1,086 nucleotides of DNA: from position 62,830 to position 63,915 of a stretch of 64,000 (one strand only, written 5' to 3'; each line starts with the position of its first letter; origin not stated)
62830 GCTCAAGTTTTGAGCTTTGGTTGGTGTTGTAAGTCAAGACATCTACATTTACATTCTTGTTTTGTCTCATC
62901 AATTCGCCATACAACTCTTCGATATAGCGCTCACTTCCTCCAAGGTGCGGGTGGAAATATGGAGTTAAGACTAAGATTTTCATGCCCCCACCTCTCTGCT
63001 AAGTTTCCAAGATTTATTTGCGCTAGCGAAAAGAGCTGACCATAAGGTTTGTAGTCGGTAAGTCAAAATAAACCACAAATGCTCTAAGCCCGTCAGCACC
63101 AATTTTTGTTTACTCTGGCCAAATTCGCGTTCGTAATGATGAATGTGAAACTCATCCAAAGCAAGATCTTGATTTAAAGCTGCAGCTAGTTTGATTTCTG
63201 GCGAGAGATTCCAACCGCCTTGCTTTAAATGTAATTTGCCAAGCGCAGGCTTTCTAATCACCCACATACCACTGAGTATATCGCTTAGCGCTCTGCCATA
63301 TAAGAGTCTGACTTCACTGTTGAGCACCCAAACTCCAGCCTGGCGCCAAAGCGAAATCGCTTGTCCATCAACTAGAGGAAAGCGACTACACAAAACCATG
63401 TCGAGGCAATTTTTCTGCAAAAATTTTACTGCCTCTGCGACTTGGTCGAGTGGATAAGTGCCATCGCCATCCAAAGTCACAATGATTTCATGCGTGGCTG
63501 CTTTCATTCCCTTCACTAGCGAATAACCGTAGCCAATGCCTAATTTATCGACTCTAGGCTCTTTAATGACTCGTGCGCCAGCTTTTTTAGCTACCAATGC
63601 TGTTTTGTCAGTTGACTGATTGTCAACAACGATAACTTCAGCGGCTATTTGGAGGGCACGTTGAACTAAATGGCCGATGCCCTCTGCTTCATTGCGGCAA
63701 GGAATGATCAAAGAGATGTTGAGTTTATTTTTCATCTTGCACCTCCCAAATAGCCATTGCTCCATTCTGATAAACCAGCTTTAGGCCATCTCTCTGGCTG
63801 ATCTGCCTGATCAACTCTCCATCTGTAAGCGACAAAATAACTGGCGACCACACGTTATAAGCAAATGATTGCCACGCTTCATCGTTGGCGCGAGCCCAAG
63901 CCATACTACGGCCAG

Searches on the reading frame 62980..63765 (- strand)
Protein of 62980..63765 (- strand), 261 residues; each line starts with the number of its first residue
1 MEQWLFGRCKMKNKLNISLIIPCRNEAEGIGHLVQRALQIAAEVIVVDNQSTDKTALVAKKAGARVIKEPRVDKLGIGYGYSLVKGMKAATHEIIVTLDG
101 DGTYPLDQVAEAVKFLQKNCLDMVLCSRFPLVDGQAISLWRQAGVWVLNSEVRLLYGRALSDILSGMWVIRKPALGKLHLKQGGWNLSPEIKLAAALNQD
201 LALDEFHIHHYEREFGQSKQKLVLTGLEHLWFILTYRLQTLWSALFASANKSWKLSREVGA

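Call 4: search_protein_families(library=pfam, proteins=[window:62980-63765:-], max_evalue=0.01)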
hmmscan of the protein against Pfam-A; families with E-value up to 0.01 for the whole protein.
window:62980-63765:- (261 aa): 3 families
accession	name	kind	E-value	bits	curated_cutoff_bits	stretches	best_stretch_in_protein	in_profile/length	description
PF00535.33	Glycos_transf_2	-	3.4e-20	73.1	23.3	1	18-175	1-164/168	Glycosyl transferase family 2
PF13641.12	Glyco_tranf_2_3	-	3.6e-06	27.6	27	1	17-136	3-131/230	Glycosyltransferase like family 2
PF10111.15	Glyco_tranf_2_2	-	0.00043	20.3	27.3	1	18-119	1-109/276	Glycosyltransferase like family 2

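Call 76: find_encoding_contigs(protein=window:62980-63765:-, flank=10000, max_places=1)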
Protein window:62980-63765:- (261 aa): no gene with exactly this product is on record in the collection.
